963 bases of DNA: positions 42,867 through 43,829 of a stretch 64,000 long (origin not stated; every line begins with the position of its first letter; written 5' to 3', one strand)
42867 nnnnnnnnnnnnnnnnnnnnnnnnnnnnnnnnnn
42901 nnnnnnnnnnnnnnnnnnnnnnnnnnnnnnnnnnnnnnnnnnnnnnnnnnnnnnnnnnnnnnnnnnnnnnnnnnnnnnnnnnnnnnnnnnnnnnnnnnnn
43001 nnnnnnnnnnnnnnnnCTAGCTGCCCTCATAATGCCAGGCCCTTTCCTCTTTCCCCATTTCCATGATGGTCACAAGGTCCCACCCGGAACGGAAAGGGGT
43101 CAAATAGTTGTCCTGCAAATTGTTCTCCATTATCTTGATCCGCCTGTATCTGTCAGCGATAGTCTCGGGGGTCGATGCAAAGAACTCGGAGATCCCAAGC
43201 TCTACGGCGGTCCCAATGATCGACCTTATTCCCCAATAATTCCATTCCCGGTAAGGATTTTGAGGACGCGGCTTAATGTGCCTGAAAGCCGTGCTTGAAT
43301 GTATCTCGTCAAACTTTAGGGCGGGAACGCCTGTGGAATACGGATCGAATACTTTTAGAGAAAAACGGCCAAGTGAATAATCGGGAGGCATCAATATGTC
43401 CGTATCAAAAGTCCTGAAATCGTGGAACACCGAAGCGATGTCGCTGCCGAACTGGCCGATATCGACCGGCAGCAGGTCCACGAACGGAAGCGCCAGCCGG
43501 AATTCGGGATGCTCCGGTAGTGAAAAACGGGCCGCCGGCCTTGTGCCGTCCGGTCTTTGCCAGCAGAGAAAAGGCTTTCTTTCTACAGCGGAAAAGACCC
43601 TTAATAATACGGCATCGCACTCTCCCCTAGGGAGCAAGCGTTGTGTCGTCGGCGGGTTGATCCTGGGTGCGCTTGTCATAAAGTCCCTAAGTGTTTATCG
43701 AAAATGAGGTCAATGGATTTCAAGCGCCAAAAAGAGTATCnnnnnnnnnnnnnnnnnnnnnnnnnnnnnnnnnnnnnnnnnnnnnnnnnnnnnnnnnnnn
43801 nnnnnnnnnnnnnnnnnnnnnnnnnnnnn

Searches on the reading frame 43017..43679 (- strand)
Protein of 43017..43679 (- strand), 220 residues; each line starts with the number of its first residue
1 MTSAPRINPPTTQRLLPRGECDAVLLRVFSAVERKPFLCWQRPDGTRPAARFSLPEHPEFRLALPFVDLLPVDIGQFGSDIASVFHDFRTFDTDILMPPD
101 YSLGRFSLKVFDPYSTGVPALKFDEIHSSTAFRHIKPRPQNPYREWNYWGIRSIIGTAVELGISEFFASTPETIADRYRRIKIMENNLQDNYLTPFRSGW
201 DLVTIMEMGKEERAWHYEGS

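Call 3: search_protein_families(library=pfam, proteins=[window:43017-43679:-], max_evalue=1)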
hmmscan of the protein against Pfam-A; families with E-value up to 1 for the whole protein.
window:43017-43679:- (220 aa): 0 families

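Call 4: search_protein_families(library=ncbifam, proteins=[window:43017-43679:-], max_evalue=1)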
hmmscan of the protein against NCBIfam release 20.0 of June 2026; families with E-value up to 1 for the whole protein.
window:43017-43679:- (220 aa): 0 families

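Call 5: search_protein_families(library=padloc, proteins=[window:43017-43679:-], max_evalue=1)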
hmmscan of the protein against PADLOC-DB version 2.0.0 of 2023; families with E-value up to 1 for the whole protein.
window:43017-43679:- (220 aa): 0 families

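Call 7: search_solved_structures(query=window:43017-43679:-, max_evalue=10)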
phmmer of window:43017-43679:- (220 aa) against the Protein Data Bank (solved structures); distinct sequences matched with E-value up to 10: 0.

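Call 12: find_homologous_proteins(query=window:43017-43679:-, max_evalue=0.001)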
Query window:43017-43679:- (220 aa): 4 proteins with E <= 0.001 among 167 candidates.
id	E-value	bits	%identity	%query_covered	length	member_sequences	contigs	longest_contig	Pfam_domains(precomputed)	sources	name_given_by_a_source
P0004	1.9e-149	514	100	100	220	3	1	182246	-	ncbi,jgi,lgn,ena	ncbi:MAG: hypothetical protein WC490_01755 [Candidatus Margulisiibacteriota bacterium]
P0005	2.4e-112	392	85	90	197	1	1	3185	-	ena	-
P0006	1.1e-82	295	57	99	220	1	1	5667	-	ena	-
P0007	5.4e-68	247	88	56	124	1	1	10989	-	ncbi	-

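Call 15: find_encoding_contigs(protein=P0006, flank=8000, max_places=4)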
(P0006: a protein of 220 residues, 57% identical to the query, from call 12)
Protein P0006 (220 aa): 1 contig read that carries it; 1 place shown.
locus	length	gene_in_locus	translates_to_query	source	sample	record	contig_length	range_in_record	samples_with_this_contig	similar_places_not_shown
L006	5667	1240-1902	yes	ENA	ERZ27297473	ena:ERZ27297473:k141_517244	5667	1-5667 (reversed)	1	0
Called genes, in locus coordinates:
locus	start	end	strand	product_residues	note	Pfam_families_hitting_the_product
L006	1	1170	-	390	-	?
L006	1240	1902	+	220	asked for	-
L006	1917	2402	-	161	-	-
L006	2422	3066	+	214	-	PF00300:His_Phos_1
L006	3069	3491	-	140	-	PF13499:EF-hand_7 (faint), PF00036:EF-hand_1 (faint), PF13202:EF-hand_5 (faint), PF13405:EF-hand_6 (faint)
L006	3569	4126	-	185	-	PF13302:Acetyltransf_3, PF13420:Acetyltransf_4 (weak), PF00583:Acetyltransf_1 (faint)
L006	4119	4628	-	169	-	-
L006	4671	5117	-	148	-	PF13202:EF-hand_5 (faint), PF13405:EF-hand_6 (faint), PF00036:EF-hand_1 (faint)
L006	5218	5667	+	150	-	?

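Call 31: predict_structure(alignment_id=A3)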
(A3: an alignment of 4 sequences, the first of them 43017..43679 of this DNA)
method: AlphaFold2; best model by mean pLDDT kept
length: 220 residues; sequences in the alignment: 4
mean_pLDDT: 38.9   pTM: 0.31
mean pLDDT of the five models: 38.9, 35.1, 32.1, 30.3, 28.4
residues with pLDDT >= 90: 0; 70-90: 0; 50-70: 16; < 50: 204
segments of 3 or more residues with pLDDT < 50: 1-50, 52-107, 115-121, 124-151, 161-220
pLDDT, mean of each block of 10 residues (from residue 1): 28 40 43 40 45 40 24 29 37 34 44 46 44 43 39 52 46 41 34 38 34 36
secondary structure, 60 per line:
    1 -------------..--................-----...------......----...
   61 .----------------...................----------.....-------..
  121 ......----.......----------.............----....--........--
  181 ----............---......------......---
elements in order: H18-33 E39-41 E48-53 H58-61 H78-94 E107-111 E119-126 E131-137 H148-160 E165-168 H171-178 H185-196 E200-205 E212-217

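Call 70: find_related_loci(query=A2, collection=metagenome_contigs, flank=6000)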
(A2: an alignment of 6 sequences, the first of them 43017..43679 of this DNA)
Query A2 (220 aa) in metagenome_contigs; peptide patterns used: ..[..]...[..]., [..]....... (x = any residue, [..] = any of these).
56 stretches matched a pattern; 1 encode a relative of the query (tblastn E <= 1e-3); 1 distinct loci.
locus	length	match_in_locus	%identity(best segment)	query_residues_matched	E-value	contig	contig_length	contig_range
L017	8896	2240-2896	87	1-219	1e-127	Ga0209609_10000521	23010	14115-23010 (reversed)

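Call 71: find_homologous_proteins(query=A2, max_evalue=0.01)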
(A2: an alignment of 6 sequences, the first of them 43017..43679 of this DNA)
Query A2 (6 sequences) (220 aa, profile of the alignment): 5 proteins with E <= 0.01 among 3470 candidates.
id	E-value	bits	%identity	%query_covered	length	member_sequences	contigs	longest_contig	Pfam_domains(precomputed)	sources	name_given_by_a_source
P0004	2.5e-136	470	100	100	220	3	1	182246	-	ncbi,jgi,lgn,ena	ncbi:MAG: hypothetical protein WC490_01755 [Candidatus Margulisiibacteriota bacterium]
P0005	1.5e-124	432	85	90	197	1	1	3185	-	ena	-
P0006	7.5e-121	420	57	99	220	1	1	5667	-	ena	-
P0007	1.0e-74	269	88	56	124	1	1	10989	-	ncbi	-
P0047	6.7e-65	237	50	88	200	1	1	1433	-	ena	-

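Call 72: find_encoding_contigs(protein=P0047, flank=3000, max_places=2)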
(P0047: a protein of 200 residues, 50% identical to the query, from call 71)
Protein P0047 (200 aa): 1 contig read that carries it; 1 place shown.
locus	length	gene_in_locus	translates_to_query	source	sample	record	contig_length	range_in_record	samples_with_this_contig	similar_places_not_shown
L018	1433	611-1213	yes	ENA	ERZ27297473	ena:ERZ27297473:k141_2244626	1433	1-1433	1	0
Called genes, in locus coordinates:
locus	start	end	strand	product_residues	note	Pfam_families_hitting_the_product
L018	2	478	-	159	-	?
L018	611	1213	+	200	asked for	-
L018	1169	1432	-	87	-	?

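Call 73: find_encoding_contigs(protein=P0005, flank=3500, max_places=2)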
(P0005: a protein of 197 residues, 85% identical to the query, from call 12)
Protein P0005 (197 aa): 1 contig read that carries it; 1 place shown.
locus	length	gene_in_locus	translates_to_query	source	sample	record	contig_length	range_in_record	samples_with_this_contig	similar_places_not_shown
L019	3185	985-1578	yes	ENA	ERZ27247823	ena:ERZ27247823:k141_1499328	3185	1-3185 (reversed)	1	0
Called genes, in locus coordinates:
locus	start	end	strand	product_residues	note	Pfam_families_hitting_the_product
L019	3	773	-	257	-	?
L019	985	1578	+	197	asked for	-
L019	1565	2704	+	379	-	-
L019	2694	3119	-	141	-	-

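Call 78: search_protein_families(library=phrogs, proteins=[window:43017-43679:-], max_evalue=0.1)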
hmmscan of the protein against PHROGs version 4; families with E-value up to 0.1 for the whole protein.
window:43017-43679:- (220 aa): 0 families

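Call 80: search_dna_similar(query=window:43017-43679:-, collection=phages, mode=protein, max_evalue=0.001, max_rows=10)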
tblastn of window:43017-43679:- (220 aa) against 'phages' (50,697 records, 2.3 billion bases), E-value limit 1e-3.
No match.

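Call 88: search_solved_structures(query=A2, max_evalue=10)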
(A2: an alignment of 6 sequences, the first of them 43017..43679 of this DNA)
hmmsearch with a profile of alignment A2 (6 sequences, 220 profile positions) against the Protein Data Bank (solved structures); distinct sequences matched with E-value up to 10: 1.
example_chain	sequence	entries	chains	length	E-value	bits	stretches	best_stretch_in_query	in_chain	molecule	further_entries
6rbd_y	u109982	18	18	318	0.68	12.6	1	133-191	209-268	Dimethyladenosine transferase | rRNA adenine N(6)-methyltransferase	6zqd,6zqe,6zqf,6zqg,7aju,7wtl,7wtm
